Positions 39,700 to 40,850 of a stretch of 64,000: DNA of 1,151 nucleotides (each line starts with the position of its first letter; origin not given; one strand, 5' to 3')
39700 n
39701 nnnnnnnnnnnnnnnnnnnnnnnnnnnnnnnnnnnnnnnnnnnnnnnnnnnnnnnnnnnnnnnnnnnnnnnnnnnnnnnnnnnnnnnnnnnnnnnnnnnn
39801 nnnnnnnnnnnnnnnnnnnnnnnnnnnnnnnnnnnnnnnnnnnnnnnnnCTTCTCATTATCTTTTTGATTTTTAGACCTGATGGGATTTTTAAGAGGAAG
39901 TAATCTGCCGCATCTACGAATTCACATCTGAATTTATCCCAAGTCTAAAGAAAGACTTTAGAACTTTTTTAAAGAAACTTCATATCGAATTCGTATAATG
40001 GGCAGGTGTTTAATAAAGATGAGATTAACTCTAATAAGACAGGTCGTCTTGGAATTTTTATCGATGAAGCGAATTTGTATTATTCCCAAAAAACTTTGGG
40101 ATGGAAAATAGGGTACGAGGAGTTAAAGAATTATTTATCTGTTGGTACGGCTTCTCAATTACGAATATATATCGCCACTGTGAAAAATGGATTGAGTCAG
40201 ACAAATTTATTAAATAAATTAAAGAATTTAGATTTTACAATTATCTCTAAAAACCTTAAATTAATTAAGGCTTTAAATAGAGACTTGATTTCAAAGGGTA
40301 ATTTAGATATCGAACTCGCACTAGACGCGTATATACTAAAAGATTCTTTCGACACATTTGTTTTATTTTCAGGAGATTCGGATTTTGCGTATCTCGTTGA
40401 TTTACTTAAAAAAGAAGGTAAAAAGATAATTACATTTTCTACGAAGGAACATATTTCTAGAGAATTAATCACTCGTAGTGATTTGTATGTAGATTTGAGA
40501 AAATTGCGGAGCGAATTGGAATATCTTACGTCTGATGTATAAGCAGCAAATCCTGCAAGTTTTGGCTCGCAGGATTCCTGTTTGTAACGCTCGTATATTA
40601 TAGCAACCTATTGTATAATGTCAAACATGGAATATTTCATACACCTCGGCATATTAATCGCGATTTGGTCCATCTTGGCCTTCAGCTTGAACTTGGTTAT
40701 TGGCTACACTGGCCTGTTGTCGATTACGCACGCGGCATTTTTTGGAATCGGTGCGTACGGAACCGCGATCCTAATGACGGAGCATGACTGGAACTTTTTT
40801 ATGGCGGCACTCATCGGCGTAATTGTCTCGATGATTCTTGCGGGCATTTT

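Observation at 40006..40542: NYN-domain (LabA-like, PIN-fold RNase) paralog A inserted between livH and livM, with its own promoter and hairpin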

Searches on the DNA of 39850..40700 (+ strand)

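Call 45: search_rna_families(source=window, start=39850, end=40700, threshold=evalue, max_evalue=1)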
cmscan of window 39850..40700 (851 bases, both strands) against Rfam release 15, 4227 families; matches with E-value up to 1: 0.
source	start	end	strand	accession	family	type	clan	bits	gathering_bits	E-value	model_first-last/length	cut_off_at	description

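Call 60: search_rna_families(sources=[L009, L024, L010, L045, L070, L049, L046, L054, L027, L019, L068, L042], threshold=evalue, max_evalue=0.1)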
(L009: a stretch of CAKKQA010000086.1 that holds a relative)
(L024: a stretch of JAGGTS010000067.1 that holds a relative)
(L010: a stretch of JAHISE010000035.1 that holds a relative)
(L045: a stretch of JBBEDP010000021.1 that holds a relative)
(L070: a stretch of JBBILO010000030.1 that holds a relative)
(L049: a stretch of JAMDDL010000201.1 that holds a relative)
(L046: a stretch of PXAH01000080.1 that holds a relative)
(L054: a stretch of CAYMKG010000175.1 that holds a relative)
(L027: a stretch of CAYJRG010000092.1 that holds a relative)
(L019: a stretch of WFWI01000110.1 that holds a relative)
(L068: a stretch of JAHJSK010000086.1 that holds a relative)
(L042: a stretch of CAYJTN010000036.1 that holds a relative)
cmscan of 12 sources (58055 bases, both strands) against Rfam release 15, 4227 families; matches with E-value up to 0.1: 0.
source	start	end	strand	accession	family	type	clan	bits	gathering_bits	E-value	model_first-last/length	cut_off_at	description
